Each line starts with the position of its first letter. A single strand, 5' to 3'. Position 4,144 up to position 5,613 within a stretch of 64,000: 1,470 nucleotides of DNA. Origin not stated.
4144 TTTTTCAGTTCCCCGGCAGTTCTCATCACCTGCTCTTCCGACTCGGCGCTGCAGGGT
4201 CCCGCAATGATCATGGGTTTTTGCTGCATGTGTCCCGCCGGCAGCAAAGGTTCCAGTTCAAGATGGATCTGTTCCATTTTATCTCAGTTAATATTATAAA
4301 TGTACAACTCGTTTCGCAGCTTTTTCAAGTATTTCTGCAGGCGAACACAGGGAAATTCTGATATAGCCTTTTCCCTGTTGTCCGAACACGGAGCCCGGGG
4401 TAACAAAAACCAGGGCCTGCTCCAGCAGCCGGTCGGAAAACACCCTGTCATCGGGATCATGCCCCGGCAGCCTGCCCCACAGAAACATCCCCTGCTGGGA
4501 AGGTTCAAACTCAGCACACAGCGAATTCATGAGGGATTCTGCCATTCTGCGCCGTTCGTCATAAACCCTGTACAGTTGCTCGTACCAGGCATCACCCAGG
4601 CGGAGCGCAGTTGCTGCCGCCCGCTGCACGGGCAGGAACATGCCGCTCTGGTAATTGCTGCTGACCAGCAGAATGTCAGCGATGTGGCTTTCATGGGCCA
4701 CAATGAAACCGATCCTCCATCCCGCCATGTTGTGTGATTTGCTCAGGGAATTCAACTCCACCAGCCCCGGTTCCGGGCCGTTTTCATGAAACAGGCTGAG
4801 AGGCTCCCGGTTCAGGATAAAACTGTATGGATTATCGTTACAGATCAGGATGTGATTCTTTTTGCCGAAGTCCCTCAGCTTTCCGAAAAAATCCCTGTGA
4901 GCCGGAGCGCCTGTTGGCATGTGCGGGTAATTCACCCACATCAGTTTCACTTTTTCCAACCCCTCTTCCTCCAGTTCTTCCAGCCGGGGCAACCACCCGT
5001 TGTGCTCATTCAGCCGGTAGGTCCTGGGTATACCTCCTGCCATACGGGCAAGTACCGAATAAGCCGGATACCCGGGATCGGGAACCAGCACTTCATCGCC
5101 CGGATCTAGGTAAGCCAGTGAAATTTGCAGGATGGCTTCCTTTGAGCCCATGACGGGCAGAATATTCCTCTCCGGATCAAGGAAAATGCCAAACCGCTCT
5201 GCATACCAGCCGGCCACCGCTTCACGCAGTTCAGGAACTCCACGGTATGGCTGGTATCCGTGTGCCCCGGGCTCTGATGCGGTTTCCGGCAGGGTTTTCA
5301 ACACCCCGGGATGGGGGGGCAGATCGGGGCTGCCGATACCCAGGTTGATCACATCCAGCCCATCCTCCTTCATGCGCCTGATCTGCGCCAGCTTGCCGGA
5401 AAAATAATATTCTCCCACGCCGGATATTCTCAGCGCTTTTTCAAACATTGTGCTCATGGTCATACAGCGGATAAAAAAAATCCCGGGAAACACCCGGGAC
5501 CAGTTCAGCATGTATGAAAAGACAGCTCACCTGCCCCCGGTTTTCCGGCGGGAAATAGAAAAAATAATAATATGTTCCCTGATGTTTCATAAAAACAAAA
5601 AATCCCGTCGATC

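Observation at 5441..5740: Tandem Tyr/Phe-codon leader peptides with terminators: candidate ribosome-mediated attenuators in front of the aromatic amino-acid operon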

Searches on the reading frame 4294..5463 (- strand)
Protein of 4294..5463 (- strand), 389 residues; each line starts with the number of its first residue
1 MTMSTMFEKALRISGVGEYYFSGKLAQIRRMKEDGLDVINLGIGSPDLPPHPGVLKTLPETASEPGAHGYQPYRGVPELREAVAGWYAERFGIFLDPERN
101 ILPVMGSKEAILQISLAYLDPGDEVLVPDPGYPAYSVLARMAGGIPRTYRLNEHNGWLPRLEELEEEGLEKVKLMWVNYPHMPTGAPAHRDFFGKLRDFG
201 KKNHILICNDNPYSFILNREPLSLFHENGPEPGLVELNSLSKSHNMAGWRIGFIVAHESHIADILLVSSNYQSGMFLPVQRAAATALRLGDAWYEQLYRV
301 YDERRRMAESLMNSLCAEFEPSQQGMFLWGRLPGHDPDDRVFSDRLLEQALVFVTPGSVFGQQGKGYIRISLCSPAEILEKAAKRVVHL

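Call 10: search_protein_families(library=ncbifam, proteins=[window:4294-5463:-])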
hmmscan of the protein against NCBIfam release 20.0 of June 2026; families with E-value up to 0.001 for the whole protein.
window:4294-5463:- (389 aa): 65 families (the best 25 are shown)
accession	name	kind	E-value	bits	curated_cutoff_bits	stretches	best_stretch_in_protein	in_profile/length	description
NF006756.0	PRK09276.1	subfamily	2.3e-107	359.3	507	1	7-387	2-383/387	LL-diaminopimelate aminotransferase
TIGR03540.1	DapC_direct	equivalog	7.8e-103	344.3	593.25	1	10-387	3-381/383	LL-diaminopimelate aminotransferase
NF005815.0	PRK07681.1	equivalog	4.2e-90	302.7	545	1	6-386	2-382/399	LL-diaminopimelate aminotransferase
NF005977.0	PRK08068.1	subfamily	2.1e-88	297.2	494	1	7-389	3-386/391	transaminase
NF004611.0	PRK05942.1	equivalog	3.2e-81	273.3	628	1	7-386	6-386/394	aspartate aminotransferase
NF006604.0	PRK09148.1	equivalog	1.1e-71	242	648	1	12-386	7-385/406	LL-diaminopimelate aminotransferase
NF005613.0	PRK07366.1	equivalog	4.7e-70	236.6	486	1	30-387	24-385/391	LL-diaminopimelate aminotransferase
NF041364.1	GntC_guanitoxin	equivalog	8.8e-68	228.8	415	1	39-387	1-354/356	guanitoxin biosynthesis PLP-dependent (S)-gamma-hydroxy-L-arginine cyclodehydratase GntC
NF006033.0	PRK08175.1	equivalog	1.1e-64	218.9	647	1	8-383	8-387/407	alanine transaminase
NF006387.0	PRK08636.1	equivalog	2.7e-63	214.4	675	1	16-386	13-394/403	LL-diaminopimelate aminotransferase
TIGR03537.1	DapC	equivalog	9.9e-58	195.7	453.6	1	39-384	3-345/350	succinyldiaminopimelate transaminase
NF004937.0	PRK06290.1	equivalog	1.1e-57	195.6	585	1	32-343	40-351/410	LL-diaminopimelate aminotransferase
NF006229.0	PRK08361.1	equivalog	4.9e-51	174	624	1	36-386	33-384/391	aspartate aminotransferase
NF041091.1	asp_aminotase_Arch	equivalog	3.4e-50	171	550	1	27-387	18-372/376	aspartate aminotransferase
TIGR03539.1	DapC_actino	equivalog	7.1e-47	160.2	355.65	1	34-386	19-356/357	succinyldiaminopimelate transaminase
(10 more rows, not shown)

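Call 11: search_protein_families(library=pfam, proteins=[window:4294-5463:-])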
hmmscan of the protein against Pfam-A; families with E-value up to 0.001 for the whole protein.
window:4294-5463:- (389 aa): 1 family
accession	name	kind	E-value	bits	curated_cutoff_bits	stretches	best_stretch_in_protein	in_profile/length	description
PF00155.27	Aminotran_1_2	-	8.8e-58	196.6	19.7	1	37-385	2-360/361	Aminotransferase class I and II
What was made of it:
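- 4294..5463 (-): First structural gene: class I/II aminotransferase. The true start may be ATG 5463, 5457 or 5448. Pfam PF00155 and NCBIfam (calls 10, 11).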

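Call 12: find_homologous_proteins(query=window:4294-5463:-, max_evalue=1e-60)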
Query window:4294-5463:- (389 aa): 8000 proteins with E <= 1e-60 among 8000 candidates; the best 120 are listed.
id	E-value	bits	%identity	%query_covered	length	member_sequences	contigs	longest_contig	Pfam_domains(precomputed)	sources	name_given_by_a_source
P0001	2.7e-265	898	100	99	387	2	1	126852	PF00155.28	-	-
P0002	2.0e-231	786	88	100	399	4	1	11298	PF00155.28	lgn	-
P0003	4.8e-228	775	86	99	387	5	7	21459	PF00155.28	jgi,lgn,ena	-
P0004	3.0e-222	756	85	99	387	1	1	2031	PF00155.28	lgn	-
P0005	5.1e-156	538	62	99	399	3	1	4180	PF00155.28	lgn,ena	-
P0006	5.9e-144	498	56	99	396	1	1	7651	PF00155.28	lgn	-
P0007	2.4e-142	493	58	98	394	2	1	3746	PF00155.28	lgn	-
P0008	2.4e-141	490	56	98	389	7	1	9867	PF00155.28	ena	-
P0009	1.2e-140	487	56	98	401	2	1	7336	PF00155.28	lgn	-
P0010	1.4e-140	487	57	97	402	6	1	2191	PF00155.28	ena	-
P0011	5.0e-140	485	57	98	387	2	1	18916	PF00155.28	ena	-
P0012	1.6e-139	483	56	98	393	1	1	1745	PF00155.28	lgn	-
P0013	1.9e-139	483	56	98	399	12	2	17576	PF00155.28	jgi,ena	-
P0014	4.6e-139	482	56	97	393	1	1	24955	PF00155.28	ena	-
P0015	4.9e-139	482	57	97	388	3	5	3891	PF00155.28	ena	-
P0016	6.0e-139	482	56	98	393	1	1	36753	PF00155.28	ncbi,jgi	-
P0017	7.6e-139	481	58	97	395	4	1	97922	PF00155.28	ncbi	ncbi:MAG: aminotransferase class I/II-fold pyridoxal phosphate-dependent enzyme [Bacteroidales bacte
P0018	8.2e-139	481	56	98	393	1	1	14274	PF00155.28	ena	-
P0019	8.3e-139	481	55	98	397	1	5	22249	PF00155.28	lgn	-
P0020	1.7e-138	480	56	97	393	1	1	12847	PF00155.28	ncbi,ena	-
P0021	1.7e-138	480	56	98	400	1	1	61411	PF00155.28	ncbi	ncbi:MAG: aminotransferase class I/II-fold pyridoxal phosphate-dependent enzyme [Bacteroidales bacte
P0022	1.8e-138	480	56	98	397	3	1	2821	PF00155.28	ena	-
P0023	2.0e-138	480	55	98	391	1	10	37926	PF00155.28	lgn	-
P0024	2.1e-138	480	55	98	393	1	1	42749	PF00155.28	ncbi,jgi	jgi:aspartate/methionine/tyrosine aminotransferase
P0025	2.3e-138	480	56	97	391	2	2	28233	PF00155.28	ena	-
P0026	2.7e-138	479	55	98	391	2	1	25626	PF00155.28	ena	-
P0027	2.7e-138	479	56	97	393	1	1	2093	PF00155.28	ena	-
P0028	2.9e-138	479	55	98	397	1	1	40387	PF00155.28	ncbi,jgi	-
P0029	3.5e-138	479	55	98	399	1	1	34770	PF00155.28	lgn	-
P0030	3.8e-138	479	56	98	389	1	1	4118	PF00155.28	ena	-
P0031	5.4e-138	478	55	99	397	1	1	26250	PF00155.28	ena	-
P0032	7.3e-138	478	54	99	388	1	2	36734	PF00155.28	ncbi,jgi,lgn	-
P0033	1.0e-137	478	55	98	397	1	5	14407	PF00155.28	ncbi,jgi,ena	-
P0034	1.1e-137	477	55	99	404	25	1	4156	PF00155.28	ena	-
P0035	1.3e-137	477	56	98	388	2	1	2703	PF00155.28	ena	-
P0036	1.7e-137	477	55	99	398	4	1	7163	PF00155.28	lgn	-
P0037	1.9e-137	477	54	97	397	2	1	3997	PF00155.28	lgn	-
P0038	1.9e-137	477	56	98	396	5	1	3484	PF00155.28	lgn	-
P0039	2.5e-137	476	54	98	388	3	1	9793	PF00155.28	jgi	-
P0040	2.5e-137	476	55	98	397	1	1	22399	PF00155.28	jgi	jgi:aspartate/methionine/tyrosine aminotransferase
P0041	2.7e-137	476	55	98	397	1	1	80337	PF00155.28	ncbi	-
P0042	2.9e-137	476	55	99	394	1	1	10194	PF00155.28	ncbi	-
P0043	2.9e-137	476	56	98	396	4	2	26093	PF00155.28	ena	-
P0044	3.4e-137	476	55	98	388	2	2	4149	PF00155.28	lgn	-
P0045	6.6e-137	475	56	96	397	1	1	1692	PF00155.28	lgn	-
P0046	7.3e-137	475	54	98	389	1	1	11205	PF00155.28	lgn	-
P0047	7.4e-137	475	56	98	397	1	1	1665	PF00155.28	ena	-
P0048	7.7e-137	475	54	98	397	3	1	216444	PF00155.28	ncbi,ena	-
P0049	7.8e-137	475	55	98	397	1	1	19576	PF00155.28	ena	-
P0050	1.0e-136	474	55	98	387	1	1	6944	PF00155.28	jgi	jgi:aspartate/methionine/tyrosine aminotransferase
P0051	1.1e-136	474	55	98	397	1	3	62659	PF00155.28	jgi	jgi:aspartate/methionine/tyrosine aminotransferase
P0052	1.2e-136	474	55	99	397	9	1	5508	PF00155.28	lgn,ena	-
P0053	1.3e-136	474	56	96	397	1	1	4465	PF00155.28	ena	-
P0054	1.3e-136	474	54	98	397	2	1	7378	PF00155.28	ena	-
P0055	1.4e-136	474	56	97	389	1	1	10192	PF00155.28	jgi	jgi:LL-diaminopimelate aminotransferase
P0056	1.4e-136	474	54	98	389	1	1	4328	PF00155.28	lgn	-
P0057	1.4e-136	474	56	97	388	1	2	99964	PF00155.28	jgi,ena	-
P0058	1.7e-136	474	56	96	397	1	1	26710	PF00155.28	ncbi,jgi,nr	ncbi:MAG: aminotransferase class I/II-fold pyridoxal phosphate-dependent enzyme [Bacteroidales bacte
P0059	2.0e-136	473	53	98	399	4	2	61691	PF00155.28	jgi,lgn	-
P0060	2.4e-136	473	54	99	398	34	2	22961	PF00155.28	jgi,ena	-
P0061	2.7e-136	473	56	98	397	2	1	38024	PF00155.28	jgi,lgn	-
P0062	2.8e-136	473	55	98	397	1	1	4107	PF00155.28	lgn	-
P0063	3.8e-136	472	56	97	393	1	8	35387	PF00155.28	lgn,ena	-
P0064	4.2e-136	472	55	98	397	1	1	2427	PF00155.28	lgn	-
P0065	5.7e-136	472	55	98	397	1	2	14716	PF00155.28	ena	-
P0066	7.2e-136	471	54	98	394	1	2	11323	PF00155.28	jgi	jgi:hypothetical protein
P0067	7.6e-136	471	54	98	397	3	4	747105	PF00155.28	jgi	-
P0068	8.2e-136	471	56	99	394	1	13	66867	PF00155.28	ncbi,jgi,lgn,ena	-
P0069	8.6e-136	471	54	99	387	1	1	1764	PF00155.28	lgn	-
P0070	9.7e-136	471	54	98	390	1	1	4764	PF00155.28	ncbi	-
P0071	1.1e-135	471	54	98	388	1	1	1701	PF00155.28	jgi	-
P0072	1.1e-135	471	56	99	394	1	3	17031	PF00155.28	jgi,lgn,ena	-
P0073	1.2e-135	471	54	97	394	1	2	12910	PF00155.28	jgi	jgi:aspartate/methionine/tyrosine aminotransferase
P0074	1.2e-135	471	55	98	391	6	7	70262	PF00155.28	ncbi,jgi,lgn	-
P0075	1.2e-135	471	54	98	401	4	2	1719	PF00155.28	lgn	-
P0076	1.3e-135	471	54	97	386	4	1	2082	PF00155.28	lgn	-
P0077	1.4e-135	471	55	97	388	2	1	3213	PF00155.28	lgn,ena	-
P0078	1.5e-135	470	55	98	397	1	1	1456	PF00155.28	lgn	-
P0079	1.7e-135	470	55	99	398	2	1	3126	PF00155.28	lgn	-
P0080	1.9e-135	470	55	98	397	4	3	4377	PF00155.28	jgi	jgi:LL-diaminopimelate aminotransferase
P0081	2.1e-135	470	54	98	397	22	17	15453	PF00155.28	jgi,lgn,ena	-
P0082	2.1e-135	470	56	99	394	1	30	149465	PF00155.28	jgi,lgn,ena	-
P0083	2.3e-135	470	53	98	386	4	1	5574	PF00155.28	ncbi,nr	ncbi:MAG: aminotransferase class I/II-fold pyridoxal phosphate-dependent enzyme [Bacteroidales bacte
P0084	2.3e-135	470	55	98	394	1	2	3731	PF00155.28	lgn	-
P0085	2.6e-135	470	54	98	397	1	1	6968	PF00155.28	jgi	jgi:aspartate/methionine/tyrosine aminotransferase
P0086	2.9e-135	470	54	98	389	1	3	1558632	PF00155.28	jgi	jgi:LL-diaminopimelate aminotransferase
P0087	2.9e-135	469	56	99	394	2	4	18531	PF00155.28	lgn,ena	-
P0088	3.0e-135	469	55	98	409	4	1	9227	PF00155.28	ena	-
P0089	3.1e-135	469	56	97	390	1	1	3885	PF00155.28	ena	-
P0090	3.9e-135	469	53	99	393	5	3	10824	PF00155.28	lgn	-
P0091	4.2e-135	469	55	98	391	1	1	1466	PF00155.28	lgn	-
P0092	4.4e-135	469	54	98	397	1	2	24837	PF00155.28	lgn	-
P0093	4.6e-135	469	54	99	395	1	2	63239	PF00155.28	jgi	jgi:aspartate/methionine/tyrosine aminotransferase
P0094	4.7e-135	469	55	98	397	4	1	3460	PF00155.28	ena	-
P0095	5.3e-135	469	55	98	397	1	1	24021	PF00155.28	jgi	-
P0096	5.4e-135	469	55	98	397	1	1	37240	PF00155.28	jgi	-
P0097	5.4e-135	469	55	98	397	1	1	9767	PF00155.28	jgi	-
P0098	6.4e-135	468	55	97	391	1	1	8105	PF00155.28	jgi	jgi:aspartate/methionine/tyrosine aminotransferase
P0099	6.8e-135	468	55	97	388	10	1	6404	PF00155.28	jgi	jgi:LL-diaminopimelate aminotransferase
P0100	7.2e-135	468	54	97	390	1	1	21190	PF00155.28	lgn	-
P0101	8.0e-135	468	54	98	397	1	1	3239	PF00155.28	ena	-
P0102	9.7e-135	468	55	98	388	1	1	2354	PF00155.28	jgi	-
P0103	9.7e-135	468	55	98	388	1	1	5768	PF00155.28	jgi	-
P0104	9.7e-135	468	55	98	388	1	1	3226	PF00155.28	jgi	-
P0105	9.7e-135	468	55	98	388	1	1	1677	PF00155.28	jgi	-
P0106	1.0e-134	468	54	97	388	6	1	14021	PF00155.28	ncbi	-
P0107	1.0e-134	468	53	98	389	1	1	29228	PF00155.28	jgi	jgi:LL-diaminopimelate aminotransferase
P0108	1.1e-134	468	54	99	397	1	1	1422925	PF00155.28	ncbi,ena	-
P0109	1.3e-134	467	55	98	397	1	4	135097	PF00155.28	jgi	jgi:aspartate/methionine/tyrosine aminotransferase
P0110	1.5e-134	467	56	97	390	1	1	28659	PF00155.28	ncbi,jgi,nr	ncbi:MAG: aminotransferase class I/II-fold pyridoxal phosphate-dependent enzyme [Bacteroidales bacte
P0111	1.5e-134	467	54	99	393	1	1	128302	PF00155.28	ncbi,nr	ncbi:MAG: aminotransferase class I/II-fold pyridoxal phosphate-dependent enzyme [Bacteroidales bacte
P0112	1.6e-134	467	54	98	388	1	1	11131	PF00155.28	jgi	jgi:aspartate/methionine/tyrosine aminotransferase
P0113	1.6e-134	467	53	98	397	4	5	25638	PF00155.28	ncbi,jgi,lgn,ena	-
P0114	2.0e-134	467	54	98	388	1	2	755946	PF00155.28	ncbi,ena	-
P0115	2.3e-134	467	55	98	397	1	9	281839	PF00155.28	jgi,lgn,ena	jgi:aspartate/methionine/tyrosine aminotransferase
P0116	2.4e-134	466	54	98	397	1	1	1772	PF00155.28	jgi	jgi:LL-diaminopimelate aminotransferase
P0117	2.5e-134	466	55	97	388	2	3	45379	PF00155.28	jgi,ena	-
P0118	2.8e-134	466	55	98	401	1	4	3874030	PF00155.28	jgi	jgi:LL-diaminopimelate aminotransferase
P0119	3.8e-134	466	54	98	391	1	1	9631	PF00155.28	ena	-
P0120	3.8e-134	466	54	99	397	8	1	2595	PF00155.28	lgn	-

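Call 15: find_encoding_contigs(protein=P0002, flank=4000, max_places=4)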
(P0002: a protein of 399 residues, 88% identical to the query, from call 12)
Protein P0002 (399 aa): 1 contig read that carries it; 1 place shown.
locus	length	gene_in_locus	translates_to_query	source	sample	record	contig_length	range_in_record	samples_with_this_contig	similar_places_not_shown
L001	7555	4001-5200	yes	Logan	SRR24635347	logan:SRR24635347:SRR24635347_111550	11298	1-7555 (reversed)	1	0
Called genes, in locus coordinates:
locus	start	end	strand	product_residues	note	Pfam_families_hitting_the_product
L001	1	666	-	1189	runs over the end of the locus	PF13426:PAS_9, PF13426:PAS_9, PF00989:PAS, PF08448:PAS_4, PF08447:PAS_3, PF13426:PAS_9, PF01590:GAF, PF13185:GAF_2, +13 more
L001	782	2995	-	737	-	PF00266:Aminotran_5, PF01041:DegT_DnrJ_EryC1, PF01212:Beta_elim_lyase, PF00586:AIRS, PF02769:AIRS_C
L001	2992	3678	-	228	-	PF00730:HhH-GPD, PF00633:HHH (weak)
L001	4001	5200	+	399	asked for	PF00155:Aminotran_1_2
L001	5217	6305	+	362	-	PF00793:DAHP_synth_1, PF01817:CM_2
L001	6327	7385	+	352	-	PF01761:DHQ_synthase, PF24621:DHQS_C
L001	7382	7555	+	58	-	?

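Call 16: find_encoding_contigs(protein=P0003, flank=4000, max_places=6)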
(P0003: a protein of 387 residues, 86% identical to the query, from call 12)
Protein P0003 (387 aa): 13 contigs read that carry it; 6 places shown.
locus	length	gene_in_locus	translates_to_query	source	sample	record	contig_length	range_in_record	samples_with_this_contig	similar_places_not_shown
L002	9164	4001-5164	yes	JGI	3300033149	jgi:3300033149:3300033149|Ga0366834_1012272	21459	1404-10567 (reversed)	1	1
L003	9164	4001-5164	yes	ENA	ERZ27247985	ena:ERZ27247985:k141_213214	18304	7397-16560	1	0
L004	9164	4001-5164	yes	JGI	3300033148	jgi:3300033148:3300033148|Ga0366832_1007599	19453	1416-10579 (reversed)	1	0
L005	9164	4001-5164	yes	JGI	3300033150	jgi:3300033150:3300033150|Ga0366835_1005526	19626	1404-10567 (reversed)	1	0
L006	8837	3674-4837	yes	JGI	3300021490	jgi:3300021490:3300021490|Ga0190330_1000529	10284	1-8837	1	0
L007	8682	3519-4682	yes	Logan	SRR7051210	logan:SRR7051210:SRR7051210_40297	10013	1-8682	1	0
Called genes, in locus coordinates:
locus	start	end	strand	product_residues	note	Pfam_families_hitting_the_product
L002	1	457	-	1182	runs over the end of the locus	PF13426:PAS_9, PF00989:PAS, PF08448:PAS_4, PF13426:PAS_9, PF08447:PAS_3, PF01590:GAF, PF13185:GAF_2, PF13492:GAF_3, +12 more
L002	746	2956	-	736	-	PF00266:Aminotran_5, PF01041:DegT_DnrJ_EryC1, PF01212:Beta_elim_lyase, PF00586:AIRS, PF02769:AIRS_C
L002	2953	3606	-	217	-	PF00730:HhH-GPD, PF00633:HHH (faint)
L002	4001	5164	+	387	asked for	PF00155:Aminotran_1_2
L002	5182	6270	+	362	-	PF00793:DAHP_synth_1, PF01817:CM_2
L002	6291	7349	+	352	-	PF01761:DHQ_synthase, PF24621:DHQS_C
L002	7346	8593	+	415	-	PF00275:EPSP_synthase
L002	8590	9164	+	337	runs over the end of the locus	PF01264:Chorismate_synt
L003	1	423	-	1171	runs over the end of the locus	PF13426:PAS_9, PF00989:PAS, PF08448:PAS_4, PF13426:PAS_9, PF08447:PAS_3, PF01590:GAF, PF13185:GAF_2, PF13492:GAF_3, +11 more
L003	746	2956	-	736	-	PF00266:Aminotran_5, PF01041:DegT_DnrJ_EryC1, PF01212:Beta_elim_lyase, PF00586:AIRS, PF02769:AIRS_C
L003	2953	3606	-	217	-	PF00730:HhH-GPD, PF00633:HHH (faint)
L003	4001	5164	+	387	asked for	PF00155:Aminotran_1_2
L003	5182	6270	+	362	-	PF00793:DAHP_synth_1, PF01817:CM_2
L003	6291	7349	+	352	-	PF01761:DHQ_synthase, PF24621:DHQS_C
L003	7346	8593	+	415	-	PF00275:EPSP_synthase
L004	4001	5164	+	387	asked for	PF00155:Aminotran_1_2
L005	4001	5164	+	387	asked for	PF00155:Aminotran_1_2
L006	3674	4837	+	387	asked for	PF00155:Aminotran_1_2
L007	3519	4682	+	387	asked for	PF00155:Aminotran_1_2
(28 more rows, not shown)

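Call 19: find_related_loci(query=A1, collection=genome_contigs, flank=4000)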
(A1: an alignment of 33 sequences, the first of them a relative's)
Query A1 (387 aa) in genome_contigs; peptide patterns used: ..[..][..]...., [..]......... (x = any residue, [..] = any of these).
600 stretches matched a pattern (row limit reached: there are more); 590 encode a relative of the query (tblastn E <= 1e-3); the best 80 are kept; 80 distinct loci.
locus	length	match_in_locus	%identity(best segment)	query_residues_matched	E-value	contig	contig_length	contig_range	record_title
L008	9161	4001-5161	89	1-387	0e+0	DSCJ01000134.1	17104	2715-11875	MAG TPA_asm: Bacteroidetes bacterium isolate SpSt-1193 Ga0129302_1001545, whole genome shotgun sequence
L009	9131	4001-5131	58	8-384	6e-144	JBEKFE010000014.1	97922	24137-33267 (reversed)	MAG: Bacteroidales bacterium isolate SPRUCE 222 SPRUCE_222_14, whole genome shotgun sequence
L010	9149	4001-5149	54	2-384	6e-140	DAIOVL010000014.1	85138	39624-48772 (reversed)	MAG TPA_asm: Bacteroidales bacterium isolate CTOTU18744 NODE_188_length_85138_cov_8.852109, whole genome shotgun sequenc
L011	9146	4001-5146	51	3-384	2e-135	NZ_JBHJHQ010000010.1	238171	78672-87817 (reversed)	Saccharicrinis sp. FJH62 FJH62_scaffold10, whole genome shotgun sequence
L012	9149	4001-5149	54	2-384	5e-134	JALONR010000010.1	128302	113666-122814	MAG: Bacteroidales bacterium isolate Prado082 scaffold_246, whole genome shotgun sequence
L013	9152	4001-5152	53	1-384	2e-133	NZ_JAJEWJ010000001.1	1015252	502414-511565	Sphingobacterium sp. FBM7-1 FBM7-1_ctg0001, whole genome shotgun sequence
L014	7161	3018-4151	52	10-387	1e-133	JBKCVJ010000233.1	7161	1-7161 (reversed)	MAG: Sphingobacteriales bacterium isolate samp_2047_semibin_487 samp_2047_3892702, whole genome shotgun sequence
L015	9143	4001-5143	52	4-384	9e-134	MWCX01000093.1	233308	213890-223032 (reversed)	MAG: Bacteroidetes bacterium ADurb.Bin174 BWY08_contig000093, whole genome shotgun sequence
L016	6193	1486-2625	51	5-384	3e-132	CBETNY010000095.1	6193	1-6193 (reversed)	MAG TPA_asm: uncultured bacterium isolate SRR13309661_binner23_Refined_2 genome assembly, contig: ERZ26778927.412, whole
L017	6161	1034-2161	51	10-384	1e-131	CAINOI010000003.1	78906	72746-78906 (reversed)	MAG: uncultured Bacteroidetes bacterium isolate Kiruna3_bin-1813 genome assembly, contig: bin-1813:03/75, whole genome s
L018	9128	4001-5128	51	10-384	4e-131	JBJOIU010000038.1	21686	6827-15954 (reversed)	MAG: Bacteroidota bacterium isolate southforkpolouse_2019_sw_WHONDRS-S19S_0055_A_bin.4 scaffold_000657, whole genome sho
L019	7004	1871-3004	52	8-384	7e-131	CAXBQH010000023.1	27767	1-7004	MAG TPA_asm: uncultured bacterium isolate SRR1792674_binner123_Refined_3 genome assembly, contig: ERZ2944856.154, whole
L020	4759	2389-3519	52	8-384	3e-132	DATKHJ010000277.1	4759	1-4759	MAG TPA_asm: Flavisolibacter sp. isolate SMAG_U14574 k141_224922, whole genome shotgun sequence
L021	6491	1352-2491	52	8-387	6e-131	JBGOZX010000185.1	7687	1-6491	MAG: Bacteroidia bacterium isolate OBJ_0618_130150_142 k141_752763_length_7687_cov_14.3227, whole genome shotgun sequenc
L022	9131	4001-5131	51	8-384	4e-130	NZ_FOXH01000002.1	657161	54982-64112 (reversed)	Pseudarcicella hirudinis strain E92,LMG 26720,CCM 7988, whole genome shotgun sequence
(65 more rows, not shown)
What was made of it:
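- On Bacteroidota phe-operon aromatic leader (as annotated in F. psychrophilum and found in my survey): The aminotransferase is the ortholog of the second gene of the usual operon (call 19).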
